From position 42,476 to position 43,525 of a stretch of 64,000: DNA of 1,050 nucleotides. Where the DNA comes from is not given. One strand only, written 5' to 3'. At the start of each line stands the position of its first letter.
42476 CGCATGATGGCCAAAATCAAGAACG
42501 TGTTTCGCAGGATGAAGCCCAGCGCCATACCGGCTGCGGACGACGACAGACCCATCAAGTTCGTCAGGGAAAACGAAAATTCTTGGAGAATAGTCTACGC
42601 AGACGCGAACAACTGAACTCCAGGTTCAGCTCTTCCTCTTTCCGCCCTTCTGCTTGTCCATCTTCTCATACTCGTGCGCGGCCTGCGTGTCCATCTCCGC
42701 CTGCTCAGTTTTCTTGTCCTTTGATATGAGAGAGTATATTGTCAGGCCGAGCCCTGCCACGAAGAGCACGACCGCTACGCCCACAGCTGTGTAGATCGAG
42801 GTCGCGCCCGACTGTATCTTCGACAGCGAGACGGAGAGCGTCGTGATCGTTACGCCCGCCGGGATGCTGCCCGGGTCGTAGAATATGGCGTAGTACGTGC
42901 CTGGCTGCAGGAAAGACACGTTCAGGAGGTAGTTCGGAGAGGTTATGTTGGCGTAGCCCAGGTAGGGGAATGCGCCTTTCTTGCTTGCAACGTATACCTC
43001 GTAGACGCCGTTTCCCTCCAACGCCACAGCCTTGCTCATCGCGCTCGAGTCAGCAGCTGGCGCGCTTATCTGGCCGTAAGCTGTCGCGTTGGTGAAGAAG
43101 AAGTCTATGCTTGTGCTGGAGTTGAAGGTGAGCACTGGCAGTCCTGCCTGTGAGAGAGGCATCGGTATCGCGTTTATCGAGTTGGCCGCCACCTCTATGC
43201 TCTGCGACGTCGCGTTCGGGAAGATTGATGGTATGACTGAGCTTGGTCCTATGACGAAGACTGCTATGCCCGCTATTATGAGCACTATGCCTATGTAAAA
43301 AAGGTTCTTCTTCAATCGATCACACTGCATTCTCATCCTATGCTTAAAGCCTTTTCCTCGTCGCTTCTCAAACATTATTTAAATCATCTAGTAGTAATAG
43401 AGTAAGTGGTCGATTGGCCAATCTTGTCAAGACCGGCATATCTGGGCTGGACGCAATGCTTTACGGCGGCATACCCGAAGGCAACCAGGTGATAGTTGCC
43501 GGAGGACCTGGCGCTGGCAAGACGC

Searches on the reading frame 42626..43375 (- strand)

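Call 7: search_protein_families(library=pfam, proteins=[window:42626-43375:-], max_evalue=1)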
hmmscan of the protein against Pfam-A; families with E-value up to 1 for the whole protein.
window:42626-43375:- (249 aa): 11 families
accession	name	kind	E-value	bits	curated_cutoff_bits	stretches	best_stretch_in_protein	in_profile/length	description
PF11381.13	DUF3185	-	0.0033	17.8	25.3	1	28-43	3-18/59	Protein of unknown function (DUF3185)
PF20100.4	DUF6490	-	0.0089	16.5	23.7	1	176-227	16-68/127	Family of unknown function (DUF6490)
PF18303.6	Saf_2TM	-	0.012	15.9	29.5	0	179-223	53-97/152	SAVED-fused 2TM effector domain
PF24432.1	DUF7555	-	0.016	15.7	28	1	179-231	20-71/133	Family of unknown function (DUF7555)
PF00335.26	Tetraspanin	-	0.016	15.3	32.1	0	199-241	81-125/225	Tetraspanin family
PF19762.4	DUF6249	-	0.041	14.3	33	0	22-42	79-99/104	Domain of unknown function (DUF6249)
PF14387.11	DUF4418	-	0.049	14.4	27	1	14-44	27-56/117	Domain of unknown function (DUF4418)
PF11368.13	DUF3169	-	0.063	13.3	31.6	1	178-242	35-100/250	Protein of unknown function (DUF3169)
PF11239.13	DUF3040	-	0.093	13.4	24.7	0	19-44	38-63/84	Protein of unknown function (DUF3040)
PF24282.1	DUF7470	-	0.12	12.8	27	1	195-218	29-50/58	Family of unknown function (DUF7470)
PF13038.11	DUF3899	-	0.72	10.7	23.4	0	25-42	4-21/88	Domain of unknown function (DUF3899)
